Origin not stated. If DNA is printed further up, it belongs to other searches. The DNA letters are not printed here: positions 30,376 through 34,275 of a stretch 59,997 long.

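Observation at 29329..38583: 9.3-kb ORFan (~3,080 aa) inserted between two conserved housekeeping operons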

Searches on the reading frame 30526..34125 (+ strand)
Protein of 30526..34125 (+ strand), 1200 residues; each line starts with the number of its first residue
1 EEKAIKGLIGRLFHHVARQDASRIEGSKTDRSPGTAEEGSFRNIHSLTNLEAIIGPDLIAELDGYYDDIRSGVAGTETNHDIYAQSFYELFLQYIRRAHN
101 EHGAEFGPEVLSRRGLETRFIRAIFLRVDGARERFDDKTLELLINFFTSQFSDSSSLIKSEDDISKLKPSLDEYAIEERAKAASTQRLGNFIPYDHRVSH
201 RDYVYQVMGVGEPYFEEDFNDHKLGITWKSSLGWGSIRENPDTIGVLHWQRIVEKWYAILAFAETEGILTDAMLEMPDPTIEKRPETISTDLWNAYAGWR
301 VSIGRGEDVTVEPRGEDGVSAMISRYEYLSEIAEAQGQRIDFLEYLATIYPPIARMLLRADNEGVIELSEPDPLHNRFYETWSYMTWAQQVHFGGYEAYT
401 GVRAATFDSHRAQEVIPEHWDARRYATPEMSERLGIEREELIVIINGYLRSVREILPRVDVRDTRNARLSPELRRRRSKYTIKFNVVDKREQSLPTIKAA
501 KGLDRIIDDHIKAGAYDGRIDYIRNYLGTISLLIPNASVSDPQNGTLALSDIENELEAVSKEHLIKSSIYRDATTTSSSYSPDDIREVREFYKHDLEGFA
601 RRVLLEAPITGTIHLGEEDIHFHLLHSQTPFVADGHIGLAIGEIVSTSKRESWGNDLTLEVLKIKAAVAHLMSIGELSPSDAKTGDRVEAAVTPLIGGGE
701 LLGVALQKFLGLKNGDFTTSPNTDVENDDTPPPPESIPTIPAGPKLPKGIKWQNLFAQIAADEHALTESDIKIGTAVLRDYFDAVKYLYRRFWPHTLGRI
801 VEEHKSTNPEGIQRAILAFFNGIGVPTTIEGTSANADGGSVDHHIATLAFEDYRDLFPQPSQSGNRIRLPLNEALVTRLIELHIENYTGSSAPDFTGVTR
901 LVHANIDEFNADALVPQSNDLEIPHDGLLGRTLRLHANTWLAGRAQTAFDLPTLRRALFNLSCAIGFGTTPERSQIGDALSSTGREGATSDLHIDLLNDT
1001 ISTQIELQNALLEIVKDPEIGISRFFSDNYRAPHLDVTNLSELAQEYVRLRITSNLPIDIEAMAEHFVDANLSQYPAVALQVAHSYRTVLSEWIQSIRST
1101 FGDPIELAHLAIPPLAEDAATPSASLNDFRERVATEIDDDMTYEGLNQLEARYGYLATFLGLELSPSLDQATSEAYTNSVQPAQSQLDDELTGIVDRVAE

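Call 54: search_protein_representatives(protein=window:30526-34125:+)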
Query: 1200 residues. Proteins with E-value up to 0.001 (for the whole library): 43; up to 1e-10: 33; up to 1e-30: 16. The best 43 are listed.
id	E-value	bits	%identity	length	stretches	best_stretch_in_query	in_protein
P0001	0.0e+00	2720.5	100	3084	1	1-1200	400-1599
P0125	2.1e-224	764.3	36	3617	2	278-1199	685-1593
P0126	3.4e-199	680.8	36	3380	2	282-1199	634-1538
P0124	3.0e-108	379.6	29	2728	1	1-1198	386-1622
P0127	1.7e-96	340.7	28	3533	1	4-1185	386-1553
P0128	2.2e-85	303.9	28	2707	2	253-1192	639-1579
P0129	3.8e-78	279.9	26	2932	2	281-1141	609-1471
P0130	6.0e-62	226.2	26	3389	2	280-1128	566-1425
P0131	7.8e-61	222.5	27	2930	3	292-1185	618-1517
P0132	1.2e-45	172.3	24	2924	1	86-1178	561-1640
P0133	1.1e-44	169.1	24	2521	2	282-1191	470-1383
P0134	1.0e-41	159.2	35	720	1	5-442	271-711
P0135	5.2e-35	137.0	28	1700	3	300-686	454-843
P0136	9.6e-33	129.5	25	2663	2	69-692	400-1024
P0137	6.4e-32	126.8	25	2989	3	760-1190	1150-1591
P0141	1.8e-27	112.1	25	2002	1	311-1101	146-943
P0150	1.6e-16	75.8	22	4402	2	293-1188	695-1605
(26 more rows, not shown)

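Call 56: search_protein_families(library=pfam, alignment_id=A4, max_evalue=0.01)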
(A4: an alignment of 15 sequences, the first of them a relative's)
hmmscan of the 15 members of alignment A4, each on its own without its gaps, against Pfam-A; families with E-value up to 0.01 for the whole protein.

A. member 1, P0125 (3617 aa): 0 families

B. families by the number of members that match (of 15 scanned): 0 families

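Call 60: find_encoding_contigs(protein=P0141, flank=8000, max_places=2)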
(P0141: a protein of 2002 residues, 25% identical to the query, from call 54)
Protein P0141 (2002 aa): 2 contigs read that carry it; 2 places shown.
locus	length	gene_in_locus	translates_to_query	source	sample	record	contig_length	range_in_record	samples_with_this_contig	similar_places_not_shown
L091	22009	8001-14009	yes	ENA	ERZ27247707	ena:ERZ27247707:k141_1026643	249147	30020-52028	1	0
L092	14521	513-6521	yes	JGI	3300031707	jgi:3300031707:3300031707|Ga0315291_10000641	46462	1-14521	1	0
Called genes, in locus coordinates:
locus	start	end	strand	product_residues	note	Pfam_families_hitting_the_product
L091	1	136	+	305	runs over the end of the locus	PF00890:FAD_binding_2 (faint), PF01134:GIDA (faint), PF01266:DAO (weak), PF03486:HI0933_like (faint), PF07992:Pyr_redox_2, PF12831:FAD_oxidored (faint), PF13738:Pyr_redox_3, PF00070:Pyr_redox (weak)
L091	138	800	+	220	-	PF00702:Hydrolase, PF13419:HAD_2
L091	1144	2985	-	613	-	PF02574:S-methyl_trans, PF02219:MTHFR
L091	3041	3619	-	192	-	PF00753:Lactamase_B, PF23023:Anti-Pycsar_Apyc1 (weak), PF12706:Lactamase_B_2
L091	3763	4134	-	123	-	PF09969:DUF2203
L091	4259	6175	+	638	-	-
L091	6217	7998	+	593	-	-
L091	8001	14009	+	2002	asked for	-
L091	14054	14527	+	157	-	PF03449:GreA_GreB_N, PF01272:GreA_GreB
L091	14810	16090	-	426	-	PF06808:DctM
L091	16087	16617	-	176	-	PF04290:DctQ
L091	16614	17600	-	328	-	PF03480:DctP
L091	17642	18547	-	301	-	PF16811:TAtT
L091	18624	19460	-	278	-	PF01976:DUF116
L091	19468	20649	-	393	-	PF22025:ThiI_fer, PF02926:THUMP, PF02568:ThiI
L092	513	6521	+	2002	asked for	-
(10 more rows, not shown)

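Call 72: find_encoding_contigs(protein=P0125, flank=10000, max_places=2)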
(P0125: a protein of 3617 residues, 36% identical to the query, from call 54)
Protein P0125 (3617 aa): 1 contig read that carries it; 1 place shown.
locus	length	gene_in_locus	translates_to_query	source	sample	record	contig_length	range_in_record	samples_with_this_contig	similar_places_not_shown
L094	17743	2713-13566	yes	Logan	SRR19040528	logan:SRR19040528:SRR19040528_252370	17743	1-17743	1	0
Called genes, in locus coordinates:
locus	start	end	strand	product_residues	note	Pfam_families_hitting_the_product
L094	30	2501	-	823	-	PF19864:Radical_SAM_N2, PF04055:Radical_SAM, PF10105:DUF2344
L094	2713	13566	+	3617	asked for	-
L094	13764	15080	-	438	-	PF00919:UPF0004, PF04055:Radical_SAM, PF18693:TRAM_2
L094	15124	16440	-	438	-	-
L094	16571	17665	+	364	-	PF01926:MMR_HSR1, PF02421:FeoB_N (weak), PF06071:YchF-GTPase_C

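Call 73: find_encoding_contigs(protein=P0129, flank=10000, max_places=2)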
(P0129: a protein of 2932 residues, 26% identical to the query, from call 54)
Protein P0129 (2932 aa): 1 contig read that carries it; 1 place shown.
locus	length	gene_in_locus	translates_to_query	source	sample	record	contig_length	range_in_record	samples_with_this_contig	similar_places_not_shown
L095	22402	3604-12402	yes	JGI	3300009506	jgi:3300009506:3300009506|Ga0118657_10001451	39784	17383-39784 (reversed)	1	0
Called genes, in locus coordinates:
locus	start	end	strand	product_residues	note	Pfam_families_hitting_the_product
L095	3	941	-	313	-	?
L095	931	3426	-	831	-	PF19864:Radical_SAM_N2, PF04055:Radical_SAM, PF10105:DUF2344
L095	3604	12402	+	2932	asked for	-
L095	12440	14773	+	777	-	-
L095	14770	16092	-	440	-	PF00919:UPF0004, PF04055:Radical_SAM, PF18693:TRAM_2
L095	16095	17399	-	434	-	-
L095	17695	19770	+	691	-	PF18911:PKD_4, PF22352:K319L-like_PKD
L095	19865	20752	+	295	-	-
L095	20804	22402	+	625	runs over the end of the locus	-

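Call 91: find_related_loci(query=P0141, collection=genome_contigs, flank=5000)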
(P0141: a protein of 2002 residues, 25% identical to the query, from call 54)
Query P0141 (2002 aa) in genome_contigs; peptide patterns used: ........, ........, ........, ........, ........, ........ (x = any residue, [..] = any of these).
6 stretches matched a pattern, but none encodes a relative of the query by tblastn (E <= 1e-3).

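Call 108: find_encoding_contigs(protein=P0150, flank=10000, max_places=1)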
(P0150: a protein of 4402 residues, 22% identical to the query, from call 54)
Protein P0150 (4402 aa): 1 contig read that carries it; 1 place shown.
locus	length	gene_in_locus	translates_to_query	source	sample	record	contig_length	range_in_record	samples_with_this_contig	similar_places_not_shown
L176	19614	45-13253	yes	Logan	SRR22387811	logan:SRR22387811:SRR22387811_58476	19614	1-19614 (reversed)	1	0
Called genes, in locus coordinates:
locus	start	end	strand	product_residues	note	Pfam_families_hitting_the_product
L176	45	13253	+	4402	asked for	-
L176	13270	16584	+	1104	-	-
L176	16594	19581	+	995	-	-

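Call 109: find_encoding_contigs(protein=P0132, flank=10000, max_places=1)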
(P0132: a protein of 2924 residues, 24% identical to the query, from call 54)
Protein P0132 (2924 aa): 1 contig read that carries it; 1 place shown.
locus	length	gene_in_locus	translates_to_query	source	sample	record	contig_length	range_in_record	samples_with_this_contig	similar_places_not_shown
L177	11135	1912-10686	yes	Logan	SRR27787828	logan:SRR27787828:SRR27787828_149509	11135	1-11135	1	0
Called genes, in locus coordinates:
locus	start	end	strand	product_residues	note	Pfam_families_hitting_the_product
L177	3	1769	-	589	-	?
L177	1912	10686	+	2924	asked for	-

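Call 112: search_protein_families(library=pfam, proteins=[L176:13270-16584:+, L176:16594-19581:+, L095:12440-14773:+], max_evalue=0.1)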
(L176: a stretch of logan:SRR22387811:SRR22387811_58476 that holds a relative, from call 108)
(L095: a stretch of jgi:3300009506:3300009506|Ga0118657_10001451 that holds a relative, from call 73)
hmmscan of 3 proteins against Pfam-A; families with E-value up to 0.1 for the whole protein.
L176:13270-16584:+ (1104 aa): 0 families

L176:16594-19581:+ (995 aa): 0 families

L095:12440-14773:+ (777 aa): 0 families
